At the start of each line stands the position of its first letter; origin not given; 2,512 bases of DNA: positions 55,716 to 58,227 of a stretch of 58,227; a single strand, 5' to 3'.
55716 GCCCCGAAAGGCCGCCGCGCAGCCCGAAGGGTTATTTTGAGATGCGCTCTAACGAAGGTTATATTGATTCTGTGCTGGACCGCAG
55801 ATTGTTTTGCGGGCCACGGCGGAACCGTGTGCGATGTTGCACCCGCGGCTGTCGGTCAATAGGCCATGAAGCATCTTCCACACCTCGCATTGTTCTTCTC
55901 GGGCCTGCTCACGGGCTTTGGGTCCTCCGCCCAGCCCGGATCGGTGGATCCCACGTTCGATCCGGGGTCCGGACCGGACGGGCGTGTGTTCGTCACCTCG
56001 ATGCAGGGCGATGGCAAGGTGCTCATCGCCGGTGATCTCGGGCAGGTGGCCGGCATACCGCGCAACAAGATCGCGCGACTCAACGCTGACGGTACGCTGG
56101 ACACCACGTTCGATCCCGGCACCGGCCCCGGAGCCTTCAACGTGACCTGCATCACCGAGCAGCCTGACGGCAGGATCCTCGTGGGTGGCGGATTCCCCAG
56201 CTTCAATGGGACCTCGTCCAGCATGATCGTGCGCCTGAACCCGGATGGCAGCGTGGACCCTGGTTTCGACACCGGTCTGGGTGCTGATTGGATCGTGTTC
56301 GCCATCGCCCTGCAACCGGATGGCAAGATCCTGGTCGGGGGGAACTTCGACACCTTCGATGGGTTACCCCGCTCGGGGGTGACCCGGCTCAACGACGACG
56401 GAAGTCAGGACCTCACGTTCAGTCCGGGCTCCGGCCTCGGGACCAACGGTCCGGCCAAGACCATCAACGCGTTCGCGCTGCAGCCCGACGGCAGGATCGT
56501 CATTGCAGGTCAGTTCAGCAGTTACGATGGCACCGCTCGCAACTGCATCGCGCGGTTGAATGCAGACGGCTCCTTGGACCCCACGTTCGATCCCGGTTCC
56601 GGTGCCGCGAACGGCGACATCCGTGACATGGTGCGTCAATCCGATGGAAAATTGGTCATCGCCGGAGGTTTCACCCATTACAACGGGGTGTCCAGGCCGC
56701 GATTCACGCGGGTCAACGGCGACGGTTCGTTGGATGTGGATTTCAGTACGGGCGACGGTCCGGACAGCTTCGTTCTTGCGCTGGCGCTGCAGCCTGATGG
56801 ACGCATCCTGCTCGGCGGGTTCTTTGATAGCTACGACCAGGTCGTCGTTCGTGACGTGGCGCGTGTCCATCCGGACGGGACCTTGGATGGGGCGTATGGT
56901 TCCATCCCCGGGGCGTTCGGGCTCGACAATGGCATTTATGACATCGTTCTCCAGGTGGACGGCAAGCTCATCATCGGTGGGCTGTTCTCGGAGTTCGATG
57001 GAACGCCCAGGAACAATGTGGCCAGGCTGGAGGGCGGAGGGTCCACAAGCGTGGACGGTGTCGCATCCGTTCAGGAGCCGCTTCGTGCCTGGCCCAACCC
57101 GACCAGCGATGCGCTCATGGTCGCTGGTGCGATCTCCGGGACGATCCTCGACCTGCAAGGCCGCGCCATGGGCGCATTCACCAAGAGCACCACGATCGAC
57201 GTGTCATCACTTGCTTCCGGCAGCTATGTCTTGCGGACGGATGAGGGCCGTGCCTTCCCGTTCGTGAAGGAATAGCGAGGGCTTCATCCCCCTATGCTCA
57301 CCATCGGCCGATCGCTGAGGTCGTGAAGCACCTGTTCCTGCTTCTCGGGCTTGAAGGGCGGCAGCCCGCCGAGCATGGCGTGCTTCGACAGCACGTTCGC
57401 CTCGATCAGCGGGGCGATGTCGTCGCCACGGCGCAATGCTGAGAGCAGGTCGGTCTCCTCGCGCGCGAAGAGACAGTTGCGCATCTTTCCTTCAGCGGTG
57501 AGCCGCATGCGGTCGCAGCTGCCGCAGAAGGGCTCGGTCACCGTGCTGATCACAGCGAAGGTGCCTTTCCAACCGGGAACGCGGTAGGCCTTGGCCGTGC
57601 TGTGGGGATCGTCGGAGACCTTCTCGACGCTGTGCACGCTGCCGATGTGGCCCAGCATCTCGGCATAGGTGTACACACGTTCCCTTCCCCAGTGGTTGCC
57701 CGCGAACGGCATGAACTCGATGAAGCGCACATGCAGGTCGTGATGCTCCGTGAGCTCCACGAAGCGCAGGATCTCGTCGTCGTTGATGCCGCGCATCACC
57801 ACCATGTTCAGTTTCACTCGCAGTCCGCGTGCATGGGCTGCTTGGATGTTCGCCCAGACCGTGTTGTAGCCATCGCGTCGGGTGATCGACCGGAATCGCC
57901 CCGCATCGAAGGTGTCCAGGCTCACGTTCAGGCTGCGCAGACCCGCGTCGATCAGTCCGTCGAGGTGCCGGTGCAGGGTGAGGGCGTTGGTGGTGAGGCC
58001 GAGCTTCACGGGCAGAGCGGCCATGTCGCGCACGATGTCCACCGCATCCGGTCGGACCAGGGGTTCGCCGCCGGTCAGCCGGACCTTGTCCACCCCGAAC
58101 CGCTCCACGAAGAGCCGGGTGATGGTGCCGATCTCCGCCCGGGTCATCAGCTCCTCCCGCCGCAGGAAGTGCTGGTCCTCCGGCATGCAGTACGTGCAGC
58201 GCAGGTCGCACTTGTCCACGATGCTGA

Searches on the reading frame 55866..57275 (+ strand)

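Call 31: search_protein_families(library=pfam, proteins=[window:55866-57275:+], max_evalue=0.0001)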
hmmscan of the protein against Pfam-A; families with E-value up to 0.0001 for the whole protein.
window:55866-57275:+ (469 aa): 4 families
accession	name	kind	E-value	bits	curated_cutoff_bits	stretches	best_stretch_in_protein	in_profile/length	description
PF17164.10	DUF5122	-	4.1e-85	280.1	27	7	206-241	1-36/36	Domain of unknown function (DUF5122) beta-propeller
PF00400.38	WD40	-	1.7e-10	41.4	27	0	195-225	9-36/39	WD domain, G-beta repeat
PF07494.17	Reg_prop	-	3.7e-06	26.9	20.4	0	92-108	6-22/24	Two component regulator propeller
PF18962.6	Por_Secre_tail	-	4.8e-06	27.2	27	1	409-461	2-65/75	Secretion system C-terminal sorting domain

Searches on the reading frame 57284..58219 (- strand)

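Call 31: search_protein_families(library=pfam, proteins=[window:57284-58219:-], max_evalue=0.0001)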
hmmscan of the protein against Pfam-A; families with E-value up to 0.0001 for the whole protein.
window:57284-58219:- (311 aa): 3 families
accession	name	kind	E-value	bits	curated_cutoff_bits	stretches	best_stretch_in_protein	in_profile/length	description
PF04055.27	Radical_SAM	-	1.8e-30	106.7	29.5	1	2-156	5-165/166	Radical SAM superfamily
PF06463.18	Mob_synth_C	-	7.9e-30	103.9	37.4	1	163-273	2-116/128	Molybdenum Cofactor Synthesis C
PF13353.11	Fer4_12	-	6.8e-05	23.6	22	0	3-59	14-69/137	4Fe-4S single cluster domain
